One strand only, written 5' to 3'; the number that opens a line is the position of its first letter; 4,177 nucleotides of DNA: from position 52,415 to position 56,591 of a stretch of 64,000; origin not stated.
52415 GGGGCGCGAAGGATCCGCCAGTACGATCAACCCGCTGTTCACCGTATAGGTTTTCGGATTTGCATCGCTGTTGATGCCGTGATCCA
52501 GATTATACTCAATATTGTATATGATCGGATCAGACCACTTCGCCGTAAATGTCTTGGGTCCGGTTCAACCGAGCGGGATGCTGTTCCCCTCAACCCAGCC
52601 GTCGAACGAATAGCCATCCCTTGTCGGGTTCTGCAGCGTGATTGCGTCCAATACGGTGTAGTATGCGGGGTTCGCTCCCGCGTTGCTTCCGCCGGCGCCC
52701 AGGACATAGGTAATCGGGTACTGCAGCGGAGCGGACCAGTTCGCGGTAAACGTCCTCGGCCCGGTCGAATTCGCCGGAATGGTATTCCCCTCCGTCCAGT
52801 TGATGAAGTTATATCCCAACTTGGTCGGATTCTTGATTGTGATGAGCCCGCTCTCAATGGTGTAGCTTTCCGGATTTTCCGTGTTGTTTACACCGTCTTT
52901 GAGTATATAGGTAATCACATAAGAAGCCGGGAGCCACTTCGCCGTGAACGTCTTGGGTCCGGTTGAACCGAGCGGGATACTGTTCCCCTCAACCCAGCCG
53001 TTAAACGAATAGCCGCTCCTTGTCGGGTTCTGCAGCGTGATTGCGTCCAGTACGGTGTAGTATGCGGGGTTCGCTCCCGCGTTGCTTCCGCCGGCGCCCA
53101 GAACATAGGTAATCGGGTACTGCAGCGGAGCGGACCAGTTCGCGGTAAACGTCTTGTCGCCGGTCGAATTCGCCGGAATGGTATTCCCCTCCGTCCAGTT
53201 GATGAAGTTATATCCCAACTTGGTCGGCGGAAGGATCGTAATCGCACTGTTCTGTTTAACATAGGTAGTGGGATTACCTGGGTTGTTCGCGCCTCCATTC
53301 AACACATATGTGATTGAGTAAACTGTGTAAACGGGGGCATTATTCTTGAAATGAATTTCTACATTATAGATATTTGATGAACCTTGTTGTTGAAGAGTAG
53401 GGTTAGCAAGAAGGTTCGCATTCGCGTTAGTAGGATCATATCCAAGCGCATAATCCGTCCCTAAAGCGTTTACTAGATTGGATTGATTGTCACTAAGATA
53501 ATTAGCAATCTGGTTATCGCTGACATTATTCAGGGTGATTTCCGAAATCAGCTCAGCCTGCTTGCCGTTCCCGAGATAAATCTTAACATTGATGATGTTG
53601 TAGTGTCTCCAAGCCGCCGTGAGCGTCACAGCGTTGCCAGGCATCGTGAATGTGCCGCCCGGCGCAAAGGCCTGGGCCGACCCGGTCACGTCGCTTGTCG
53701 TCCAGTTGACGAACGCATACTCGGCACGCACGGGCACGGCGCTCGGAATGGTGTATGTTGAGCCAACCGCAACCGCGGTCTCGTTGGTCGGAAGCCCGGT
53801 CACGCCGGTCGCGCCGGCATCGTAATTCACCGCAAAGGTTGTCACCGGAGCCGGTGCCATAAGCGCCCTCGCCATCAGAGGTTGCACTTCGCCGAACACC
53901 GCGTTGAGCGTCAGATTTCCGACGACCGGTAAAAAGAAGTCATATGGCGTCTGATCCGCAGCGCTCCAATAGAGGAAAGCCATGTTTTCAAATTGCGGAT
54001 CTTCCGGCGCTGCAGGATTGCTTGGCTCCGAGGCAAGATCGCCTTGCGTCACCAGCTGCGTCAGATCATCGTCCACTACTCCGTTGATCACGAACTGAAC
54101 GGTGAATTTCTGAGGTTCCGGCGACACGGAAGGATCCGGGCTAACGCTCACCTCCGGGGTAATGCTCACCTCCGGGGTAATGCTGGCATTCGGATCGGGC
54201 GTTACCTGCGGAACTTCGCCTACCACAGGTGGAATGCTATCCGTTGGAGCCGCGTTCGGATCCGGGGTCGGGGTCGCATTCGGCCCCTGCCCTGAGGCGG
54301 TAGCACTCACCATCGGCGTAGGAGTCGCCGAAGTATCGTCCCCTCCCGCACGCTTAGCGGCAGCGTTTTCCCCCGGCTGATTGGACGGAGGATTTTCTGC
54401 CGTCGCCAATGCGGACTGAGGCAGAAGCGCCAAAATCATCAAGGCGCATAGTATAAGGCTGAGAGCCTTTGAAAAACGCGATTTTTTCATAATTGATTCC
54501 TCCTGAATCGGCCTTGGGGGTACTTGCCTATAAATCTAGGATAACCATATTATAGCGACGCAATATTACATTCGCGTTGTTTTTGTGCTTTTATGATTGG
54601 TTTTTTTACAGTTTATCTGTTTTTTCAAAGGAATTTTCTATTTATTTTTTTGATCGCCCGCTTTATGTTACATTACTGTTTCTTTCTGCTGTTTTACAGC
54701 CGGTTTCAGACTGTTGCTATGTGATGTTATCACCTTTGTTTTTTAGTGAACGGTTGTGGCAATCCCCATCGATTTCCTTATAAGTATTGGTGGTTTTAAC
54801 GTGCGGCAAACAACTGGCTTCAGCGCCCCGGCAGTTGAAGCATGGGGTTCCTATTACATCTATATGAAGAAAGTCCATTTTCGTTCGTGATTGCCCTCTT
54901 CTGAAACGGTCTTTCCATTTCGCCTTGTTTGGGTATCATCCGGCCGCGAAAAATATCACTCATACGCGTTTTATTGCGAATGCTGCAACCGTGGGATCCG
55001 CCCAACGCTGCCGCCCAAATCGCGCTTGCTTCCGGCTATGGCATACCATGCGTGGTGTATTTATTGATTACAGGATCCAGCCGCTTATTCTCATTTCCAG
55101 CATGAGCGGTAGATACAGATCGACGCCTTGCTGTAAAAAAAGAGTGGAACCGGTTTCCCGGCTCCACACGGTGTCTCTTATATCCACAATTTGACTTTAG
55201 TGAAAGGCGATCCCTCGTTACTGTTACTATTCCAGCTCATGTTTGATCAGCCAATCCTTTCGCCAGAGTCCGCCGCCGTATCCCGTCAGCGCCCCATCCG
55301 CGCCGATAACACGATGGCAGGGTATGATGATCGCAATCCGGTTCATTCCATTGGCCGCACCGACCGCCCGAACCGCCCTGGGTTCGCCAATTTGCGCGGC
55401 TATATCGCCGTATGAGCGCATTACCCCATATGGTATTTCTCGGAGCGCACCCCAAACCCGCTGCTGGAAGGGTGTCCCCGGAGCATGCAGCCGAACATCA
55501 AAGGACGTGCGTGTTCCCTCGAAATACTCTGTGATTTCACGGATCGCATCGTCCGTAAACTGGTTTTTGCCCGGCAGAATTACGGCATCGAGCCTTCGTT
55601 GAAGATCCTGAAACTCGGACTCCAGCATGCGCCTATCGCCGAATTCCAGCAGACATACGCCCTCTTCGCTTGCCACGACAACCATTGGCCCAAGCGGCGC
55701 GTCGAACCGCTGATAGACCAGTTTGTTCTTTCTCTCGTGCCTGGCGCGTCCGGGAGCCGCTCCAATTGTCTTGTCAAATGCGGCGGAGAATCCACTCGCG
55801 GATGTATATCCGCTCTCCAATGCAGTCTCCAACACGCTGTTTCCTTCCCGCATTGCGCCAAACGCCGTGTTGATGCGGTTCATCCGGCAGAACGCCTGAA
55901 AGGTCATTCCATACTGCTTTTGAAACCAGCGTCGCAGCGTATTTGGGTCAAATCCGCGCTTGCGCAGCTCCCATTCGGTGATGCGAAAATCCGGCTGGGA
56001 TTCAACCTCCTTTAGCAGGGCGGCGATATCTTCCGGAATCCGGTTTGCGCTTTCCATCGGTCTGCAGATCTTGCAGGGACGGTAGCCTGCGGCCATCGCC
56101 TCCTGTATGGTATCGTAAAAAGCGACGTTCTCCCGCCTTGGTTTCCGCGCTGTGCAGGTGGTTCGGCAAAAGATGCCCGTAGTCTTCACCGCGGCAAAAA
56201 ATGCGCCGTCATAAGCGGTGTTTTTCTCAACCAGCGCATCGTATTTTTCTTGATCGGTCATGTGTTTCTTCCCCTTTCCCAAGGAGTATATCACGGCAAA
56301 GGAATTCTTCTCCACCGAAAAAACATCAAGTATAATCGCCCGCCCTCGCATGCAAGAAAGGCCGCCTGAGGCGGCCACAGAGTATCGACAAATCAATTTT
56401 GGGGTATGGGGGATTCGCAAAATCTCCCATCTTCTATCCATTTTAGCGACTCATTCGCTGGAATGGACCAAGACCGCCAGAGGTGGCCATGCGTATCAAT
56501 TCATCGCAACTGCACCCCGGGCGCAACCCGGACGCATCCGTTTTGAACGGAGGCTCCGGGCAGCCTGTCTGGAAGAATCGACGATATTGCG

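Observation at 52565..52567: Single in-frame TGA splits a 1,929-codon surface-protein gene; the sister repeat has TCA at that codon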

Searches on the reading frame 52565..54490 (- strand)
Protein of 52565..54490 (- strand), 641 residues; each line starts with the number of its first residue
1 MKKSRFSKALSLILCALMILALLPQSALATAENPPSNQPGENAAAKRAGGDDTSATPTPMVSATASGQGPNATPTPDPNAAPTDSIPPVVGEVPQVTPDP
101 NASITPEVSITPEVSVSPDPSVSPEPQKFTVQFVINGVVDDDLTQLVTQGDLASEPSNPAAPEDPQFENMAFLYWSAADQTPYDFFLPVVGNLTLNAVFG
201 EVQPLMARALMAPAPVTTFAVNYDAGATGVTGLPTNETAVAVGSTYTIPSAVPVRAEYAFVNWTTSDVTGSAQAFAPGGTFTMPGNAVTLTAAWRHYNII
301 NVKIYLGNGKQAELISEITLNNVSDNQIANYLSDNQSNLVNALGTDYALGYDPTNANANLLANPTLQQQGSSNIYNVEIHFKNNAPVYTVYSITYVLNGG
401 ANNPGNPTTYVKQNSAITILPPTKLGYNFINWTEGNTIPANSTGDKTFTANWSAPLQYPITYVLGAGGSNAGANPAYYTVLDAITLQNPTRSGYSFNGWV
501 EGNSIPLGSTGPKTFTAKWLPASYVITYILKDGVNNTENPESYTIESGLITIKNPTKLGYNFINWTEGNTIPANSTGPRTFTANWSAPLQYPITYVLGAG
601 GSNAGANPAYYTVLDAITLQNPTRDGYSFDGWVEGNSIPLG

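Call 7: search_protein_families(library=pfam, proteins=[window:52568-54490:-], max_evalue=0.01)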
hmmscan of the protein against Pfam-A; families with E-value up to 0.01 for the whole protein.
window:52568-54490:- (641 aa): 2 families
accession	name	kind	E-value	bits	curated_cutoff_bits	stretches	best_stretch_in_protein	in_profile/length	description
PF09479.16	Flg_new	-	9.2e-33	112.6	27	5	391-449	1-63/65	Listeria-Bacteroides repeat domain (List_Bact_rpt)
PF18998.6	Flg_new_2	-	5.4e-10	39.6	23.6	1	221-295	3-70/73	Divergent InlB B-repeat domain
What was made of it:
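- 52565..54490 (-): N-terminal ORF (641 aa): signal peptide, Pro/Thr-rich linker, Flg_new_2 and five Flg_new repeats; predicted to be a secreted, anchorless fragment. Pfam Flg_new 112.6 bits and Flg_new_2 39.6 bits (call 7).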

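Call 9: find_encoding_contigs(protein=window:52565-54490:-, flank=10000, max_places=10)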
Protein window:52565-54490:- (641 aa): no gene with exactly this product is on record in the collection.

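Call 36: search_protein_families(library=ncbifam, proteins=[window:52568-54490:-], max_evalue=0.01)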
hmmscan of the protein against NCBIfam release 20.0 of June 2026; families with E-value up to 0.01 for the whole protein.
window:52568-54490:- (641 aa): 1 family
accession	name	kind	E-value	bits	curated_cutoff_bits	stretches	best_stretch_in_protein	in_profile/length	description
TIGR02543.1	List_Bact_rpt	repeat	3e-18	65.9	20.95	3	489-521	1-42/44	TIGR02543 family repeat protein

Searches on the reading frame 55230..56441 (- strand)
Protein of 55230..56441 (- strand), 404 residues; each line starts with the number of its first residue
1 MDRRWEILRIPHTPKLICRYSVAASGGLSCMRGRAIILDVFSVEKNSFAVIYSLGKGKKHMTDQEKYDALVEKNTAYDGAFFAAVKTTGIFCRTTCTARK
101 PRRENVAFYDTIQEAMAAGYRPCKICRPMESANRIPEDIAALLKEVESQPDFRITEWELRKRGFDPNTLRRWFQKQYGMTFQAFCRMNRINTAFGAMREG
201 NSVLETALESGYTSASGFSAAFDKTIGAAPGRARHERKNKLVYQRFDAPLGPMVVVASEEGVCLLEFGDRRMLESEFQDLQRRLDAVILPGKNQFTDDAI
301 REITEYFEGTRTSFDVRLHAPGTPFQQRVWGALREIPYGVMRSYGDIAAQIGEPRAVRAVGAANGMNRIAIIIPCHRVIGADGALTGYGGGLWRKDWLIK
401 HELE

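Call 21: search_protein_families(library=ncbifam, proteins=[window:55230-56441:-], max_evalue=0.00001)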
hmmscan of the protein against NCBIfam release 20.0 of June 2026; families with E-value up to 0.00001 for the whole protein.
window:55230-56441:- (404 aa): 5 families
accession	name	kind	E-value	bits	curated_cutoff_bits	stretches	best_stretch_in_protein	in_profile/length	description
NF011964.0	PRK15435.1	equivalog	1.6e-71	241.2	345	1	58-403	4-349/354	bifunctional DNA-binding transcriptional regulator/O6-methylguanine-DNA methyltransferase Ada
NF007626.0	PRK10286.1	equivalog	4.6e-36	124.5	192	1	241-402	4-166/171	methylated-DNA--[protein]-cysteine S-methyltransferase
TIGR00589.1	ogt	superfamily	1.6e-34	117.8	46.4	1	323-402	1-80/80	methylated-DNA--[protein]-cysteine S-methyltransferase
NF041132.1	DNA_protcyst_Mta_Thcoc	equivalog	1.5e-08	34.7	250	1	323-399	91-165/169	methylated-DNA--protein-cysteine methyltransferase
NF003022.0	PRK03887.1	equivalog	5.9e-08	32.7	164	1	323-400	91-166/175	methylated-DNA--protein-cysteine methyltransferase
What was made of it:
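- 55227..56276 (-): Upstream flanking gene ada; marks one side of the variable slot. NCBIfam Ada (call 21).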
